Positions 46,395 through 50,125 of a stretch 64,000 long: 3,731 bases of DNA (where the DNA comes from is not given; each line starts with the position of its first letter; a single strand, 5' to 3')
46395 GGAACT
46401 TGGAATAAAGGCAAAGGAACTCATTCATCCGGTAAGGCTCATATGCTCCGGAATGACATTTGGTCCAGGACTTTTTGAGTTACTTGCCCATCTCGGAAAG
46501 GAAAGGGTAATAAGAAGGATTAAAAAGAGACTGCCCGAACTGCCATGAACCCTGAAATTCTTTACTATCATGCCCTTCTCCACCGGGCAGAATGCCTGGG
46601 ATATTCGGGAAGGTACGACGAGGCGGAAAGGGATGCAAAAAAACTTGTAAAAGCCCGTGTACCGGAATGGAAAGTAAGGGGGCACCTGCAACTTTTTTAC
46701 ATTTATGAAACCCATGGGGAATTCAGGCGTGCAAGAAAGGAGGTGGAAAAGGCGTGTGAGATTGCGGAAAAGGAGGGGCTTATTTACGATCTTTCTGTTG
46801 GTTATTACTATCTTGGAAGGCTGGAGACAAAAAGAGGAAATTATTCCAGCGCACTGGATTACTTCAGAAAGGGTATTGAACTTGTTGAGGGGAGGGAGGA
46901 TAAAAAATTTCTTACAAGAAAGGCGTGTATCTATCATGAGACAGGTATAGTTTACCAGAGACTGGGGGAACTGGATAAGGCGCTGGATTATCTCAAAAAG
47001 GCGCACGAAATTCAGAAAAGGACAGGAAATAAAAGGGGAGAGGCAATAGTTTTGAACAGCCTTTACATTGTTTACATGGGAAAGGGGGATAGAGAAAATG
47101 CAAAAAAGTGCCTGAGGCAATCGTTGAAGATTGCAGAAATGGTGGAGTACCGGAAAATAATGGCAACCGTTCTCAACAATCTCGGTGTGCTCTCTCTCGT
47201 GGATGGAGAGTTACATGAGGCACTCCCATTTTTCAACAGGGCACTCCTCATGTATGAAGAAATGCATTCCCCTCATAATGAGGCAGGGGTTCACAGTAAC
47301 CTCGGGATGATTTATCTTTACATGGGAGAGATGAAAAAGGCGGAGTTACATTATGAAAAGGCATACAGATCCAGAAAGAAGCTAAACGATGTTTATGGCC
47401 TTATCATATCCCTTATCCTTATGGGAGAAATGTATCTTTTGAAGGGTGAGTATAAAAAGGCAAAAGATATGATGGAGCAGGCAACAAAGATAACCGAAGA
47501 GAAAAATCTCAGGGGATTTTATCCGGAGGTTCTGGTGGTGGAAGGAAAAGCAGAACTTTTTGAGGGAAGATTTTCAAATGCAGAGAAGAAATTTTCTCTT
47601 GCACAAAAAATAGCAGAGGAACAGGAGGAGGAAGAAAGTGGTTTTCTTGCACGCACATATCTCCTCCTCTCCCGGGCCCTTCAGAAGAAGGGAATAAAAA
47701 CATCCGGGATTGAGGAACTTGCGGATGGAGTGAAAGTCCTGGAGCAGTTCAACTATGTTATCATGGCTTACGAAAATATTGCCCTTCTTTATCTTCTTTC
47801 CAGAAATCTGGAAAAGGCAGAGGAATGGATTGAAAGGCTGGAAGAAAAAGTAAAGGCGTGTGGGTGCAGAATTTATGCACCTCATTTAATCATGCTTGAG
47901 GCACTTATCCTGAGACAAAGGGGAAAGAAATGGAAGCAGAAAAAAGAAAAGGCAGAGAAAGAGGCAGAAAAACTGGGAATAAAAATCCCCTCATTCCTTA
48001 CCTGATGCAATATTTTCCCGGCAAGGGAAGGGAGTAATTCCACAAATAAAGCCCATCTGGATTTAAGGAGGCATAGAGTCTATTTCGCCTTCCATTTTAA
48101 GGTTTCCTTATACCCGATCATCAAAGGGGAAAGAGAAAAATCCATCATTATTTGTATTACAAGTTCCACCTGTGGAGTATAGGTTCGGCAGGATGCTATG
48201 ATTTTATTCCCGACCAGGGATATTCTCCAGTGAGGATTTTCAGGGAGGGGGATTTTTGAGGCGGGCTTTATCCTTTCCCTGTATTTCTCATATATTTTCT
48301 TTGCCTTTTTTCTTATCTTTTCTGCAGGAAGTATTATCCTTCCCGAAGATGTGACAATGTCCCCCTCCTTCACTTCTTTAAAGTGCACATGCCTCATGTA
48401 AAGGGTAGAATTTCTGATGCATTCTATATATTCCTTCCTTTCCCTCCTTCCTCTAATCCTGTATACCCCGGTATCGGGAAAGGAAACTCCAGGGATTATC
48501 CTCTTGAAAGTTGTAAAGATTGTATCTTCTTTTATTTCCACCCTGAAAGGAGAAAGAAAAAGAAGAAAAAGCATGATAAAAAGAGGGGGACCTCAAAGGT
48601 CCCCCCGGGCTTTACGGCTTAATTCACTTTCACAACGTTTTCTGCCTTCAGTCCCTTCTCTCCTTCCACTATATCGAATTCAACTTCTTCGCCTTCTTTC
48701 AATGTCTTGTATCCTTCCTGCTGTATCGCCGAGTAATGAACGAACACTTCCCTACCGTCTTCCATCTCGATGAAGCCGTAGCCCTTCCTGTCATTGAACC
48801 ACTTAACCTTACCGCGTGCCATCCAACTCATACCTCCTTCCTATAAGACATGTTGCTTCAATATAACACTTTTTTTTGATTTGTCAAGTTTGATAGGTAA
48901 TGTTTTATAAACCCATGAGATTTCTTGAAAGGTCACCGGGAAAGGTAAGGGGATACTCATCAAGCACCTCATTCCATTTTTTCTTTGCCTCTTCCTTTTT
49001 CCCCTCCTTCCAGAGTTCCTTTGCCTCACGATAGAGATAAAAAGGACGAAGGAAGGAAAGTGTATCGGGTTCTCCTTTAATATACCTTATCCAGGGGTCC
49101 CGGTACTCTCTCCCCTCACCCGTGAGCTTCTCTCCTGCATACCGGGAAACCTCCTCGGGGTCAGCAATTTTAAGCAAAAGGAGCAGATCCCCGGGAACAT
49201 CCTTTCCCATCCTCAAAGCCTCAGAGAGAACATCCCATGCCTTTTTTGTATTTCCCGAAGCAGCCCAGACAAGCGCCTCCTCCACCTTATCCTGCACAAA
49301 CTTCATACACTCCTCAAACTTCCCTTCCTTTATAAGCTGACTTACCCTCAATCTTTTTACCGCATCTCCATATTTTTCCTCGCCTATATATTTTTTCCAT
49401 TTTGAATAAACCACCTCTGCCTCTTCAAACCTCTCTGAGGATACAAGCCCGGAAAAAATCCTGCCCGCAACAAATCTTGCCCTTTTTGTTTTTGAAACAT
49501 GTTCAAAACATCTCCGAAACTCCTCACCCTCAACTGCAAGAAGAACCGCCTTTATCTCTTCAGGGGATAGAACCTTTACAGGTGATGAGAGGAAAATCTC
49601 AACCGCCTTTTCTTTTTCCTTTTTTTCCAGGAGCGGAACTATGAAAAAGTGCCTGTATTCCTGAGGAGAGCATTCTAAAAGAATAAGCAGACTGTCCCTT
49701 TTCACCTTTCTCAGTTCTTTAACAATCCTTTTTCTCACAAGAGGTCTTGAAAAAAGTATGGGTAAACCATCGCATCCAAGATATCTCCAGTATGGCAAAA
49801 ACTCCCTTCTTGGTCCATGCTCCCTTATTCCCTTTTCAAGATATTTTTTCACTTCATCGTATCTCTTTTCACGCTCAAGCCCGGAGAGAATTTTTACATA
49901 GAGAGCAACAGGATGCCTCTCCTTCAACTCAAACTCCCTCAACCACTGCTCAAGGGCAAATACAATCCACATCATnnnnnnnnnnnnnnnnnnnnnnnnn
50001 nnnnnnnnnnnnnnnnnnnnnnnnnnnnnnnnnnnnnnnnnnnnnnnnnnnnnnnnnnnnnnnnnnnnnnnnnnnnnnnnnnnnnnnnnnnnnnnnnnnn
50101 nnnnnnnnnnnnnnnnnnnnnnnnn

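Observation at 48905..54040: Operon of unknowns built around a 936-aa double-TM coiled-coil giant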

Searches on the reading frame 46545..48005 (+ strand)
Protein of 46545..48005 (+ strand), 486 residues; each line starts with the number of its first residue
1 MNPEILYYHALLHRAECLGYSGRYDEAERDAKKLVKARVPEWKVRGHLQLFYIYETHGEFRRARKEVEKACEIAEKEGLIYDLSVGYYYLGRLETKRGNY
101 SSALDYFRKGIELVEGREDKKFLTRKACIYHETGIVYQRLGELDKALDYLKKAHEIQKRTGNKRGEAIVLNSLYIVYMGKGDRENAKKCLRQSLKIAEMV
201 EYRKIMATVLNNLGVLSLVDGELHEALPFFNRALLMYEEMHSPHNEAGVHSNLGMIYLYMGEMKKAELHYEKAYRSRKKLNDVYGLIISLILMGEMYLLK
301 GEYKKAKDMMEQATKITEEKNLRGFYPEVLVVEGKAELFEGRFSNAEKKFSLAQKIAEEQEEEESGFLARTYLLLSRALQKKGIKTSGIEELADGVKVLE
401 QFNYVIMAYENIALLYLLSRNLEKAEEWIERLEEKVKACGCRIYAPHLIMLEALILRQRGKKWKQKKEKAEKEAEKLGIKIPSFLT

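Call 13: search_protein_families(library=pfam, proteins=[window:46545-48005:+], max_evalue=0.001)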
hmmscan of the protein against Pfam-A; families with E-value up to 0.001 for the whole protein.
window:46545-48005:+ (486 aa): 21 families
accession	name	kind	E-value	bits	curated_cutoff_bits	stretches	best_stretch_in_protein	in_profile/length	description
PF13424.12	TPR_12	-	1.8e-42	143.8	30.1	3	206-279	2-77/77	Tetratricopeptide repeat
PF07719.23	TPR_2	-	7.3e-31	104.2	27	1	129-157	3-31/34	Tetratricopeptide repeat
PF00515.34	TPR_1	-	3.5e-27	93.5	27.8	3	249-273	3-27/34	Tetratricopeptide repeat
PF17874.7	TPR_MalT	-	2.2e-24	86.8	45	3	289-460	42-216/336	MalT-like TPR region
PF13181.12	TPR_8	-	4.6e-22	76.7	25.7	0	249-277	3-31/34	Tetratricopeptide repeat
PF13374.12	TPR_10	-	6.1e-21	74.2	27.5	0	207-243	2-38/42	Tetratricopeptide repeat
PF13428.12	TPR_14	-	2.8e-16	58.8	23.5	0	45-77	2-34/44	Tetratricopeptide repeat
PF13176.12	TPR_7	-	9.7e-14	50.7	27.9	0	250-283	2-35/36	Tetratricopeptide repeat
PF13432.12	TPR_16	-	1.9e-10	41.4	32.7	0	177-234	7-58/65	Tetratricopeptide repeat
PF13174.12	TPR_6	-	3.4e-07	30.9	26.3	0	10-36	2-28/33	Tetratricopeptide repeat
PF14938.12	SNAP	-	9.4e-07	29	25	0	130-276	38-184/282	Soluble NSF attachment protein, SNAP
PF25062.1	ARM_TT21_N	-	1.6e-06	28.4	40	0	289-364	102-166/222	Tetratricopeptide repeat protein 21 N-terminal ARM repeat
PF10602.15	RPN7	-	1.6e-06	28.3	29.6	0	249-351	38-137/174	26S proteasome subunit RPN7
PF14559.12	TPR_19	-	1.7e-06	28.7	25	0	141-206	5-65/68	Tetratricopeptide repeat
PF24885.1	TPR_NPHP3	-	4.6e-06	26.6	100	0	86-167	143-223/239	Nephrocystin-3 TPR domain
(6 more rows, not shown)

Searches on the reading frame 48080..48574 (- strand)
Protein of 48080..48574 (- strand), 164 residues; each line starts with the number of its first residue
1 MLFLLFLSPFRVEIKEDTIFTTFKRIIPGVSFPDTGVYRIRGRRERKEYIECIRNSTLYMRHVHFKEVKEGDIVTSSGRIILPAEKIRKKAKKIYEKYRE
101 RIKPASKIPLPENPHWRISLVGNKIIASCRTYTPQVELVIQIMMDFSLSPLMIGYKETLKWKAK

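Call 3: search_protein_families(library=pfam, proteins=[window:48080-48574:-], max_evalue=0.1)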
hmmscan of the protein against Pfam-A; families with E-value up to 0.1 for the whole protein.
window:48080-48574:- (164 aa): 2 families
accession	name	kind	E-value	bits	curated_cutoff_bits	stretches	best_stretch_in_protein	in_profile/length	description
PF22692.1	LlgE_F_G_D1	-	0.011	16.3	27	1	55-94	15-54/64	Flagellar hook protein FlgE/F/G D1 domain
PF11467.13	LEDGF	-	0.019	15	26.3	1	83-103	78-98/120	Lens epithelium-derived growth factor (LEDGF)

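Call 4: search_protein_families(library=ncbifam, proteins=[window:48080-48574:-], max_evalue=0.1)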
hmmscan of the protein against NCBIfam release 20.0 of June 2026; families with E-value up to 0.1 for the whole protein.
window:48080-48574:- (164 aa): 4 families
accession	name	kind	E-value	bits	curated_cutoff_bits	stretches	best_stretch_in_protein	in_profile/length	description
NF040828.1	sulfhyd_ShyA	equivalog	0.013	14.4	700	1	43-103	223-284/415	NAD(P)-dependent hydrogenase/sulfhydrogenase 2 subunit alpha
NF052683.1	UBP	equivalog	0.015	15.7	90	1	48-131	21-101/102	UBP family nucleoid-associated protein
NF040832.1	sulfhyd_HydA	equivalog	0.036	13.2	880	1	45-105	240-299/426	NADPH-dependent hydrogenase/sulfhydrogenase 1 subunit alpha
TIGR02488.1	flgG_G_neg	equivalog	0.058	12.9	252.75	1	56-94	109-147/259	flagellar basal-body rod protein FlgG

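Call 23: search_protein_families(library=padloc, proteins=[window:48080-48574:-], max_evalue=0.1)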
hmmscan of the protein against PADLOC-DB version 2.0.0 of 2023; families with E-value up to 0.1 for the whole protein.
window:48080-48574:- (164 aa): 0 families

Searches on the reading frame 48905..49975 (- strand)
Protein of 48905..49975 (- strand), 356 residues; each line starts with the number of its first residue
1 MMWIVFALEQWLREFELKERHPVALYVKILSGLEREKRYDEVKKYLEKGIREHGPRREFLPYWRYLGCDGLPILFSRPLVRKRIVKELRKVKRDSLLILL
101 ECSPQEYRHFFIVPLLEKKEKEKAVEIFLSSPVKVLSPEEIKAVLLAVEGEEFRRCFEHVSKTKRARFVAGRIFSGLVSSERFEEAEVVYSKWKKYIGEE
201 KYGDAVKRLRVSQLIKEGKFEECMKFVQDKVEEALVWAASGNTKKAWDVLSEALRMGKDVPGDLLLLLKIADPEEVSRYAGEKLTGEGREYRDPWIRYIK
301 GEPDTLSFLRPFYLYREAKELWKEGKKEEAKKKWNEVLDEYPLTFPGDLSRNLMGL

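Call 3: search_protein_families(library=pfam, proteins=[window:48905-49975:-], max_evalue=0.1)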
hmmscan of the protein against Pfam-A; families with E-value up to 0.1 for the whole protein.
window:48905-49975:- (356 aa): 5 families
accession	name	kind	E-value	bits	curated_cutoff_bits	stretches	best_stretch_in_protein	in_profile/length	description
PF13428.12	TPR_14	-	2.1e-06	28.3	23.5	0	25-58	3-36/44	Tetratricopeptide repeat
PF07719.23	TPR_2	-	0.00083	19.7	27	1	312-342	2-32/34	Tetratricopeptide repeat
PF17004.11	SRP_TPR_like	-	0.016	15.7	35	0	204-253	14-64/109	Putative TPR-like repeat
PF01535.26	PPR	-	0.03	15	25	0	174-195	7-28/31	PPR repeat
PF13174.12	TPR_6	-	0.055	14.6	26.3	0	322-342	11-31/33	Tetratricopeptide repeat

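Call 4: search_protein_families(library=ncbifam, proteins=[window:48905-49975:-], max_evalue=0.1)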
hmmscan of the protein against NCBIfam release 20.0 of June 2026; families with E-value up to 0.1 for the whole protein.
window:48905-49975:- (356 aa): 3 families
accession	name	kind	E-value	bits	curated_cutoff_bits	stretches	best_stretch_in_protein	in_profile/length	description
TIGR00756.2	PPR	repeat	0.00018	21.5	20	0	174-195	7-28/35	pentatricopeptide repeat protein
TIGR02795.1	tol_pal_ybgF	equivalog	0.042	14.4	90.1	0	310-344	75-109/119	tol-pal system protein YbgF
TIGR03302.1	OM_YfiO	subfamily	0.091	12.2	81.4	0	314-343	36-65/239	outer membrane protein assembly factor BamD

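Call 23: search_protein_families(library=padloc, proteins=[window:48905-49975:-], max_evalue=0.1)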
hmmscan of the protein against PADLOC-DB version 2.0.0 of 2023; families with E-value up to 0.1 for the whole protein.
window:48905-49975:- (356 aa): 1 family
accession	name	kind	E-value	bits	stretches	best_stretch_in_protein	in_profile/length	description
PDLC03568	REase_II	-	0.00043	17.7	1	110-207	111-210/281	Type II restriction enzyme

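Call 87: search_protein_families(library=pfam, alignment_id=A5, max_evalue=0.01)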
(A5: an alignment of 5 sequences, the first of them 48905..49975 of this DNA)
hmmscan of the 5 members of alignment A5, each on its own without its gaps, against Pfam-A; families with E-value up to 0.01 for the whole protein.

A. member 1, window:48905-49975:- (356 aa): 2 families
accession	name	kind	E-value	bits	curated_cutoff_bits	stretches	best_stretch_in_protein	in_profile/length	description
PF13428.12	TPR_14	-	2.1e-06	28.3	23.5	0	25-58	3-36/44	Tetratricopeptide repeat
PF07719.23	TPR_2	-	0.00083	19.7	27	0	312-342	2-32/34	Tetratricopeptide repeat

B. families by the number of members that match (of 5 scanned): 5 families
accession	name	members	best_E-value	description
PF13428.12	TPR_14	3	2.1e-06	Tetratricopeptide repeat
PF07719.23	TPR_2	2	0.00023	Tetratricopeptide repeat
PF13174.12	TPR_6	2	0.0021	Tetratricopeptide repeat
PF13414.12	TPR_11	1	0.00022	TPR repeat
PF14559.12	TPR_19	1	0.0012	Tetratricopeptide repeat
